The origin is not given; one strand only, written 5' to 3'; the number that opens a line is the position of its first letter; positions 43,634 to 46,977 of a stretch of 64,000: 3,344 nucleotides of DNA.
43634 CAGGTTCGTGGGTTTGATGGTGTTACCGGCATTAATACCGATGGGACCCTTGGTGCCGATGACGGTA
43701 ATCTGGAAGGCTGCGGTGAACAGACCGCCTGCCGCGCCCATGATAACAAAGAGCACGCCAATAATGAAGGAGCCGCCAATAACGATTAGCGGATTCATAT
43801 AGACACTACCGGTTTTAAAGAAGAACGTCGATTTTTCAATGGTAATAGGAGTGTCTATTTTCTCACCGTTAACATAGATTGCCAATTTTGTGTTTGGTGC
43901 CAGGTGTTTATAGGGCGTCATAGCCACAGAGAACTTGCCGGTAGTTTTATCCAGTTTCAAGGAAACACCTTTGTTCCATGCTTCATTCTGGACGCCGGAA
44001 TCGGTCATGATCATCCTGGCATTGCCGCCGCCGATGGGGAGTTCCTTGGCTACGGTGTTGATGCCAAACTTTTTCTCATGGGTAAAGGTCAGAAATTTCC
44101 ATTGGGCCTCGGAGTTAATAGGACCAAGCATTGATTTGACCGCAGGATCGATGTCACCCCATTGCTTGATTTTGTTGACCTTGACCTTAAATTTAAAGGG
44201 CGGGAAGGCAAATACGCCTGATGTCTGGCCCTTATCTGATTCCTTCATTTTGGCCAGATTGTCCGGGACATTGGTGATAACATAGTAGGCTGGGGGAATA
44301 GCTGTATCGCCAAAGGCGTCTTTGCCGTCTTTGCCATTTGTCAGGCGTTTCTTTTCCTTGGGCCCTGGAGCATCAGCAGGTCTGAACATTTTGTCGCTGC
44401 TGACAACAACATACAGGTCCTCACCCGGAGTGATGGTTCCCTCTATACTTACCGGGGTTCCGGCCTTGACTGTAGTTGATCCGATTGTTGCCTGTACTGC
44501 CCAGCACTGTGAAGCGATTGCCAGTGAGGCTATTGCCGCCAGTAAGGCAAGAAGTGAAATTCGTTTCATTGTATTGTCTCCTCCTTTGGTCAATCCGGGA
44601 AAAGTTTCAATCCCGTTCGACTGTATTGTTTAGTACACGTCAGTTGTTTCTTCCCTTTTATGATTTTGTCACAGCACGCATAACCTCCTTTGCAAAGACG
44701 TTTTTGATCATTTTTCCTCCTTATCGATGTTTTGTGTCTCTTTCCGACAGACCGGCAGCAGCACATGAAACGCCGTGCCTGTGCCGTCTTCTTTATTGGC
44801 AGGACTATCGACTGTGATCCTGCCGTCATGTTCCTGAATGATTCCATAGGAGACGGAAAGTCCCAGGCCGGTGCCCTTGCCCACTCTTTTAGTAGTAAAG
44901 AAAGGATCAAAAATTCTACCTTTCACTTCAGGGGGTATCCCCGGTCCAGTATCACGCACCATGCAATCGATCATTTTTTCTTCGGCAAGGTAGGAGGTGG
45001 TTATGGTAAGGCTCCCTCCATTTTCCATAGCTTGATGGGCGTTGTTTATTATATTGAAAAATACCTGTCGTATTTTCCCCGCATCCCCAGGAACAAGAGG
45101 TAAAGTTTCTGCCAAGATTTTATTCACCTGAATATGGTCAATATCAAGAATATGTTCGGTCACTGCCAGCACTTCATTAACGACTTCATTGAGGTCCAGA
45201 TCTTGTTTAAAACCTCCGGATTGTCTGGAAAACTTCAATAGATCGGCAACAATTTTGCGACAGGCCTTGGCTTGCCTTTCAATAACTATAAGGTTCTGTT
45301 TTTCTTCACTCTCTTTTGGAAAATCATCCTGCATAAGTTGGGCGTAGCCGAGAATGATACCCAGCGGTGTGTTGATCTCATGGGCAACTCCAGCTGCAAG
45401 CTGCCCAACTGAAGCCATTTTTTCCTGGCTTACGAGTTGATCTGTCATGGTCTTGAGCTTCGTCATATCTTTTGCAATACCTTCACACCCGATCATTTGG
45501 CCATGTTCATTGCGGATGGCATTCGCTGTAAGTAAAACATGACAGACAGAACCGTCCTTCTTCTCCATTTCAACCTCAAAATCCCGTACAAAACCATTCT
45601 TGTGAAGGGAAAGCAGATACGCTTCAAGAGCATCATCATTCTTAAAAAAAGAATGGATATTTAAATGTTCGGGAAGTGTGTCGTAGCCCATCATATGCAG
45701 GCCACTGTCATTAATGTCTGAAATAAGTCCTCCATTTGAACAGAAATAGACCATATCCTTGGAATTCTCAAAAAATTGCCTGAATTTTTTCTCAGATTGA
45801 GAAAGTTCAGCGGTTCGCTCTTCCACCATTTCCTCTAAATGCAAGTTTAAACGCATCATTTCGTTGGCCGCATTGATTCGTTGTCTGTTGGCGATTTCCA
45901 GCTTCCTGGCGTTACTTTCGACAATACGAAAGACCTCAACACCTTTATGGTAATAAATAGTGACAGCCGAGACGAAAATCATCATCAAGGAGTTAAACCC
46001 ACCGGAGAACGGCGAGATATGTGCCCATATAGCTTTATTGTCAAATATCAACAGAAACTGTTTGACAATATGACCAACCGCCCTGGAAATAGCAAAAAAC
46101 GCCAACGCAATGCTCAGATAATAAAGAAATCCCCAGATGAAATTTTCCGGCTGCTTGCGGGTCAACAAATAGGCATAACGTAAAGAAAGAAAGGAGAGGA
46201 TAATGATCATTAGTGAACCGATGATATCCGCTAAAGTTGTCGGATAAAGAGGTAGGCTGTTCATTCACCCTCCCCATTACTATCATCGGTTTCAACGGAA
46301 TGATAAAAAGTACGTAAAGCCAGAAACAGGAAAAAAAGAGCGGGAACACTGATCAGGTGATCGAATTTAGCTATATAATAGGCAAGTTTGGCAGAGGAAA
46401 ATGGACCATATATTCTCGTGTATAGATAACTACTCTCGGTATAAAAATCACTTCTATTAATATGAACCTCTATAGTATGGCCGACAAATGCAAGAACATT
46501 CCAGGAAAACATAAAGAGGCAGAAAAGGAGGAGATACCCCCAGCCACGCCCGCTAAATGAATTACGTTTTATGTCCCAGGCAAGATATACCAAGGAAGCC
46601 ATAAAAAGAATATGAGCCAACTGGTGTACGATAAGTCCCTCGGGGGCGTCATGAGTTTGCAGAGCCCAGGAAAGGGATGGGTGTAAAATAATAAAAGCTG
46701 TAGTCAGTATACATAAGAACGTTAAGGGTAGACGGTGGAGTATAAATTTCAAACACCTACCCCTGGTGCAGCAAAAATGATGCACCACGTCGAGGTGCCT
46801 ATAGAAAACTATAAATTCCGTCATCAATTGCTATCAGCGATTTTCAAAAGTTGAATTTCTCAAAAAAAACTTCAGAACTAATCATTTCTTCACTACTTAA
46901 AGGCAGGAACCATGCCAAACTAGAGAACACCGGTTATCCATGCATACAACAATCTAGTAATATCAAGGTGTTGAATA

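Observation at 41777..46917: Sigma54-type promoter in front of an operon encoding a His-rich membrane protein, a kinase, a periplasmic-domain-TauE fusion, an unknown membrane protein and a CheY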

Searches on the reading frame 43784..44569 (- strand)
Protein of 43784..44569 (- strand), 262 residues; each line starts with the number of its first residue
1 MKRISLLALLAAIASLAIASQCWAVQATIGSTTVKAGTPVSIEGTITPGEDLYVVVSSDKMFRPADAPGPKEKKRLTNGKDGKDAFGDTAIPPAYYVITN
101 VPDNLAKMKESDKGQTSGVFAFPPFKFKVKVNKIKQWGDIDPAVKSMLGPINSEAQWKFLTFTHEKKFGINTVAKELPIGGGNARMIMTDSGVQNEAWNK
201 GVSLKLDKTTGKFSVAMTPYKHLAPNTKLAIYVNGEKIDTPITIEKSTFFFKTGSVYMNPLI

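Call 5: find_homologous_proteins(query=window:43784-44569:-, max_evalue=0.001)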
Query seq(262 aa) (262 aa): 23 proteins with E <= 0.001 among 1231 candidates.
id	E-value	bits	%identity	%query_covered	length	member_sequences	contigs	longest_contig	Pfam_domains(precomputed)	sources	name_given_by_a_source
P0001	2.0e-131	455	78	100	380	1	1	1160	PF26800.1,PF01925.26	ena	-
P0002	4.5e-116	405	70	100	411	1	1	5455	PF26800.1,PF01925.26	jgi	-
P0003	2.5e-109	383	66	100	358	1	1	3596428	PF26800.1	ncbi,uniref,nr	ncbi:hypothetical protein GF1_10100 [Desulfolithobacter dissulfuricans]|uniref:Uncharacterized prote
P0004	9.1e-108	378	66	100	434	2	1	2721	PF26800.1,PF01925.26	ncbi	-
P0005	2.0e-106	373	64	100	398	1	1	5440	PF26800.1,PF01925.26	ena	-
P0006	3.9e-105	369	61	100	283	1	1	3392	PF26800.1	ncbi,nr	ncbi:MAG: hypothetical protein GQ559_03390, partial [Desulfobulbaceae bacterium]|nr:hypothetical pro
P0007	2.3e-98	347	64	92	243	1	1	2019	PF26800.1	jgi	jgi:hypothetical protein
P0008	3.4e-95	336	58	100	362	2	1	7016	PF26800.1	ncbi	-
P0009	4.1e-92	326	67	81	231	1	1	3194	PF26800.1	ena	-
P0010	4.6e-91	323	62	87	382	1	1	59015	PF26800.1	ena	-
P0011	3.1e-85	304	66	80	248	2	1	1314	PF26800.1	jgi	-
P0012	6.0e-85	303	54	100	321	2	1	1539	PF26800.1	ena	-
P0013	1.8e-83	298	56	91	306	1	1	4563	PF26800.1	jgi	-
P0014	1.0e-77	279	61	76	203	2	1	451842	PF26800.1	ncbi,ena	-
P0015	3.0e-77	278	59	81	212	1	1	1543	PF26800.1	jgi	jgi:hypothetical protein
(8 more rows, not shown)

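Call 29: find_encoding_contigs(protein=P0003, flank=10000, max_places=1)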
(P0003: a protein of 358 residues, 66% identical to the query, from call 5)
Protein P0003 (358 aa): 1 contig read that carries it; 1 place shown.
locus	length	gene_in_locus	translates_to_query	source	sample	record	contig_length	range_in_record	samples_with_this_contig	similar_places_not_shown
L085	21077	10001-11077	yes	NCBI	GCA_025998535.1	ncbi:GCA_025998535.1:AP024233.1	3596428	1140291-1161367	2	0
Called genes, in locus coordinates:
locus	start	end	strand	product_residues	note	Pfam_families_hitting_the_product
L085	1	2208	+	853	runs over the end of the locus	PF01326:PPDK_N, PF00391:PEP-utilizers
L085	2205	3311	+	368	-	PF22784:PTP-SAK, PF00782:DSPc, PF22785:Tc-R-P, PF14566:PTPlike_phytase (weak), PF22741:PTP-NADK (weak)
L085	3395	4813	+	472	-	PF00072:Response_reg, PF00158:Sigma54_activat, PF14532:Sigma54_activ_2, PF07724:AAA_2 (faint), PF07726:AAA_3 (faint), PF07728:AAA_5, PF25601:AAA_lid_14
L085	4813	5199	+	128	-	PF03692:CxxCxxCC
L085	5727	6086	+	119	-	-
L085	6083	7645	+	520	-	PF00989:PAS, PF13188:PAS_8 (faint), PF08448:PAS_4 (weak), PF13426:PAS_9, PF08447:PAS_3, PF00512:HisKA, PF02518:HATPase_c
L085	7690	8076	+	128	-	PF00072:Response_reg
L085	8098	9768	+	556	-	PF01590:GAF, PF13185:GAF_2, PF13492:GAF_3, PF01590:GAF, PF13185:GAF_2, PF13492:GAF_3, PF00989:PAS, PF08448:PAS_4, +2 more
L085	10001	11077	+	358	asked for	PF26800:DUF8269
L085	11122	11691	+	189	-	PF01925:TauE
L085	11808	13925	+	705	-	PF04879:Molybdop_Fe4S4, PF00384:Molybdopterin, PF01568:Molydop_binding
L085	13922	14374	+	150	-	PF13247:Fer4_11, PF13187:Fer4_9 (weak), PF12838:Fer4_7 (weak), PF00037:Fer4, PF12797:Fer4_2, PF12837:Fer4_6 (weak), PF13237:Fer4_10 (weak)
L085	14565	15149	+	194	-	-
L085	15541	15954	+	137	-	PF07238:PilZ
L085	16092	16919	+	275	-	PF02405:MlaE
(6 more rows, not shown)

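Call 39: predict_structure(alignment_id=A3)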
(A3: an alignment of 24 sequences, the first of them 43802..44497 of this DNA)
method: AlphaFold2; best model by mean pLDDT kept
length: 232 residues; sequences in the alignment: 24
mean_pLDDT: 82.7   pTM: 0.81
mean pLDDT of the five models: 82.7, 82.4, 81.9, 80.2, 74.7
residues with pLDDT >= 90: 99; 70-90: 102; 50-70: 9; < 50: 22
segments of 3 or more residues with pLDDT < 50: 144-158, 226-232
pLDDT, mean of each block of 10 residues (from residue 1): 87 90 97 89 84 85 91 94 82 71 78 96 96 90 50 39 85 85 97 85 92 92 57 33
secondary structure, 60 per line:
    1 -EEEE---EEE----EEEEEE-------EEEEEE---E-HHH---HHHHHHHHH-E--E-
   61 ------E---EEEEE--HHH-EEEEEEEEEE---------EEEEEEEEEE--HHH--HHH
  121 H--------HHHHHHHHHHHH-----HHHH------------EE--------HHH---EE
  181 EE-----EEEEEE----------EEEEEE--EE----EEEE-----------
elements in order: E2-5 E9-11 E16-21 E29-34 H46-54 E71-75 E82-91 E101-110 H118-121 H130-141 H147-150 E179-182 E188-193 E204-209 E218-221

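Call 42: fold_search(model_id=the predicted structure, library=pdb)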
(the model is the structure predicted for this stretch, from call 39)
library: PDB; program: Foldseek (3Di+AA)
matches with E <= 10: 1530; with E <= 0.001: 0
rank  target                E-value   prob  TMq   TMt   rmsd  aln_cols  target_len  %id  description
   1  7ps7_A                1.6e-02  0.80  0.25  0.27  11.8       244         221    8  Crystal structure of the receptor binding domain of SARS-CoV-2 beta variant spike glycoprotein in complex with Beta-40 (released 2021-12-15)
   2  8tdx_A                1.7e-02  0.09  0.15  0.15  24.1       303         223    8  TRNM-b.01 in complex with HIV Env fusion peptide (released 2024-07-10)
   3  4jn2_B                2.0e-02  0.89  0.27  0.29  10.8       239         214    9  An Antidote for Dabigatran (released 2013-03-27)
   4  6e9q_E                2.1e-02  0.08  0.14  0.15  20.8       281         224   10  The crystal structure of bovine ultralong antibody BOV-6 (released 2019-05-01)
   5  7stz_H                2.4e-02  0.07  0.14  0.15  21.7       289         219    9  Crystal Structure of Human E-cadherin EC1-5 bound by mouse monoclonal antibody Fab mAb-1_19A11 (released 2022-01-26)
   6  3j1s_H                3.2e-02  0.75  0.25  0.27  12.2       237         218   10  Structure of adeno-associated virus-2 in complex with neutralizing monoclonal antibody A20 (released 2012-06-06)
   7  8tnn_J                3.4e-02  0.54  0.24  0.25  11.2       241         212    7  Crystal structure of Epstein-Barr virus gH/gL/gp42 in complex with gp42 antibody A10 (released 2024-03-27)
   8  6pdr_H                3.4e-02  0.08  0.15  0.16  24.0       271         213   11  Vaccine-elicited murine FP-targeting antibody vFP25.18 in complex with HIV fusion peptide (residue 512-519) (released 2020-06-24)
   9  3uc0_I                3.4e-02  0.05  0.13  0.14  24.4       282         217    8  Crystal structure of domain I of the envelope glycoprotein ectodomain from dengue virus serotype 4 in complex with the (released 2011-12-14)
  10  7mx8_H                3.6e-02  0.60  0.24  0.25   9.2       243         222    8  Crystal Structure of HPV L1-directed E7M03 Fab (released 2022-05-25)
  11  6vvu_J                3.8e-02  0.66  0.25  0.26   9.5       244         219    9  Anti-Tryptase fab E104.v1 bound to tryptase (released 2020-12-30)
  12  6ofi_H                4.0e-02  0.57  0.26  0.28   8.0       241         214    9  CRYSTAL STRUCTURE OF the RV144 C1-C2 SPECIFIC ANTIBODY CH55 FAB IN COMPLEX WITH HIV-1 CLADE A/E GP120 (released 2020-06-24)
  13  7z3a_G                4.3e-02  0.72  0.26  0.44  12.1       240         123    9  AMC009 SOSIPv5.2 in complex with Fabs ACS101 and ACS124 (released 2022-08-10)
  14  8top_H                4.3e-02  0.51  0.24  0.39   9.1       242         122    8  Cryo-EM structure of HIV-1 Env BG505 DS-SOSIP in complex with antibody GPZ6-b.01 targeting the fusion peptide (released 2024-08-07)
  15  7s6c_H                4.6e-02  0.69  0.26  0.28  13.6       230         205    8  CryoEM structure of modular PKS holo-Lsd14 stalled at the condensation step and bound to antibody fragment 1B2, compos (released 2021-11-03)
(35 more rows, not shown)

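Call 46: search_protein_representatives(protein=window:43802-44497:-)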
Query: 232 residues. Proteins with E-value up to 0.001 (for the whole library): 47; up to 1e-10: 24; up to 1e-30: 10. The best 47 are listed.
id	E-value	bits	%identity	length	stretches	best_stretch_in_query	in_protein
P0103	2.3e-103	361.1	70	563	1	1-232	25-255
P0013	1.6e-79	283.1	58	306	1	2-231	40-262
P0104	3.9e-59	216.4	50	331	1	4-228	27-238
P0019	1.6e-57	211.2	66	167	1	2-143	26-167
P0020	1.7e-55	204.5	65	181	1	3-161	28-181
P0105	6.9e-41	156.7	42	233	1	5-219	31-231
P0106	3.8e-37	144.5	38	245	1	3-218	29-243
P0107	4.7e-35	137.7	43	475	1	2-216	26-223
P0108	2.1e-32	129.0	34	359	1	4-223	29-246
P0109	5.1e-32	127.7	37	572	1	3-229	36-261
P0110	3.6e-27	111.9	67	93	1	123-200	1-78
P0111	1.5e-21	93.5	52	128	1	6-87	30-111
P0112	1.4e-19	87.0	34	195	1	3-153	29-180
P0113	2.3e-19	86.3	57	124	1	2-94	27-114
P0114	1.8e-17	80.2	55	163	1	5-91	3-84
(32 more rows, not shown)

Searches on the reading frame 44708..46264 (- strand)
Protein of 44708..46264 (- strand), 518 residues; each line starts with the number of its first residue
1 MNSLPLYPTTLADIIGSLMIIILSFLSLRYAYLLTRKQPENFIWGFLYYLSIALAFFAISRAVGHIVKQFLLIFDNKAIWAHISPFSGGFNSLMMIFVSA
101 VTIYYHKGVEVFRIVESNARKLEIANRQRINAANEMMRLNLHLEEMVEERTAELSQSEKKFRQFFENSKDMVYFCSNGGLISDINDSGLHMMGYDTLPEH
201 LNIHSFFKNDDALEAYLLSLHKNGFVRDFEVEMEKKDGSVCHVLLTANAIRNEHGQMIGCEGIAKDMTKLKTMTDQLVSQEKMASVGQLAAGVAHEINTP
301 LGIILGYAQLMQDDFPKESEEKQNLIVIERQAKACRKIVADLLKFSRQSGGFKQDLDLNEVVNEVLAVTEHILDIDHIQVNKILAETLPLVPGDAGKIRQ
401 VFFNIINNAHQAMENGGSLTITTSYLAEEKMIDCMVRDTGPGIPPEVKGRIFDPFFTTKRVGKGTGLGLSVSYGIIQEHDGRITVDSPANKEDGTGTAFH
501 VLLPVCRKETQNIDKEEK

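Call 4: search_protein_families(library=pfam, proteins=[window:44708-46264:-], max_evalue=0.01)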
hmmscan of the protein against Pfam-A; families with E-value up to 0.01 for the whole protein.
window:44708-46264:- (518 aa): 7 families
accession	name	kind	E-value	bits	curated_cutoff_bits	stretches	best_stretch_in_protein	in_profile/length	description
PF02518.31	HATPase_c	-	3.3e-23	82.7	26.4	1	393-505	1-109/111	Histidine kinase-, DNA gyrase B-, and HSP90-like ATPase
PF00512.31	HisKA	-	3.7e-15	56.2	26.9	1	287-349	3-64/66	His Kinase A (phospho-acceptor) domain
PF13426.13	PAS_9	-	3.7e-09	37.2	27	1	170-269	2-103/103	PAS domain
PF00989.32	PAS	-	5.1e-05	23.7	22.6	1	160-266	2-112/113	PAS fold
PF13188.13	PAS_8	-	9e-05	22.7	21.8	1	160-201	2-42/65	PAS domain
PF08447.18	PAS_3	-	0.001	19.7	25.6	1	184-263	4-88/89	PAS fold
PF08448.16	PAS_4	-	0.0012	19.4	23.1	1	165-270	1-108/110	PAS fold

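Call 6: search_protein_families(library=ncbifam, proteins=[window:44708-46264:-], max_evalue=0.001)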
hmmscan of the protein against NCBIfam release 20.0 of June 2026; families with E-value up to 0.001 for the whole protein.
window:44708-46264:- (518 aa): 79 families (the best 25 are shown)
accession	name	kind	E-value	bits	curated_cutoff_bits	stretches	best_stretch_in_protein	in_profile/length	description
NF008468.0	PRK11360.1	equivalog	1e-78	265.3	646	1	152-511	261-614/616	two-component system sensor histidine kinase AtoS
NF052574.1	HisKinEspCMyxo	equivalog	1.4e-54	185.5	1200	1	219-512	351-644/785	serine histidine kinase EspC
NF046020.1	HisKinCckABruc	equivalog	4.1e-50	170.5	1000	1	136-514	324-716/868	cell cycle histidine kinase CckA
NF007688.0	PRK10364.1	equivalog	1.7e-49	168.9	479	1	271-508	225-454/460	two-component system sensor histidine kinase ZraS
NF010411.0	PRK13837.1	equivalog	5.2e-48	163.7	647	1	263-515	427-685/828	two-component system VirA-like sensor kinase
NF052573.1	HisKinEspAMyxo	equivalog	3.1e-47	161.1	1400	1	156-511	251-617/755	serine histidine kinase EspA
NF038348.1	T2SS_HK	subfamily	1.6e-46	158.9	450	2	334-505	410-573/574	histidine kinase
NF046026.1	HisKinCckACaul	equivalog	5.4e-43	147.1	1000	1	228-512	252-539/678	cell cycle histidine kinase CckA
NF010076.0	PRK13557.1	subfamily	9.9e-40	136.4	631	1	233-515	110-404/540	histidine kinase famiy protein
NF047466.1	hybrid_RR_LvrB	exception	1.8e-38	132.7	500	1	272-491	138-366/377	hybrid histidine kinase/response regulator LvrB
NF046044.1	PnpS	equivalog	1.6e-37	129.5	400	1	124-504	17-390/390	two-component system histidine kinase PnpS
NF047497.1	HK_LIC_12097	equivalog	1.2e-35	122.9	500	1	246-505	111-366/367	LIC_12097 family sensor histidine kinase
TIGR02956.1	TMAO_torS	equivalog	1.6e-34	119.2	676.5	1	290-512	468-689/967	TMAO reductase system sensor histidine kinase/response regulator TorS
NF053867.1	SprKinKinDBac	equivalog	2e-34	118.9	775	1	281-506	281-498/500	sporulation kinase KinD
NF033092.0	HK_WalK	equivalog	2.7e-33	115.4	725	1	142-504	241-593/594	cell wall metabolism sensor histidine kinase WalK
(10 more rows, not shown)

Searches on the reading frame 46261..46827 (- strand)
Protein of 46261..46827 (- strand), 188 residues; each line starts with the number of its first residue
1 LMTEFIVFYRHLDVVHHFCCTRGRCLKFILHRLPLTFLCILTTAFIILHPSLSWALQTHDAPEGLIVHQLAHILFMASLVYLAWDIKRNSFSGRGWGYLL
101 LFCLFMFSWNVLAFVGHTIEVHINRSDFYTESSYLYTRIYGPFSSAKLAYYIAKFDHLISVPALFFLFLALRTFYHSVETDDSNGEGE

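Call 4: search_protein_families(library=pfam, proteins=[window:46261-46827:-], max_evalue=0.01)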
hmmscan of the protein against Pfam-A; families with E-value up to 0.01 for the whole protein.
window:46261-46827:- (188 aa): 0 families

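Call 6: search_protein_families(library=ncbifam, proteins=[window:46261-46827:-], max_evalue=0.001)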
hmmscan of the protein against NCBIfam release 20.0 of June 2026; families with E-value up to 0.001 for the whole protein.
window:46261-46827:- (188 aa): 0 families

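Call 63: search_protein_families(library=pfam, proteins=[window:46261-46752:-], max_evalue=10)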
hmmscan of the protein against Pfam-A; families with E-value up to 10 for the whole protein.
window:46261-46752:- (163 aa): 0 families
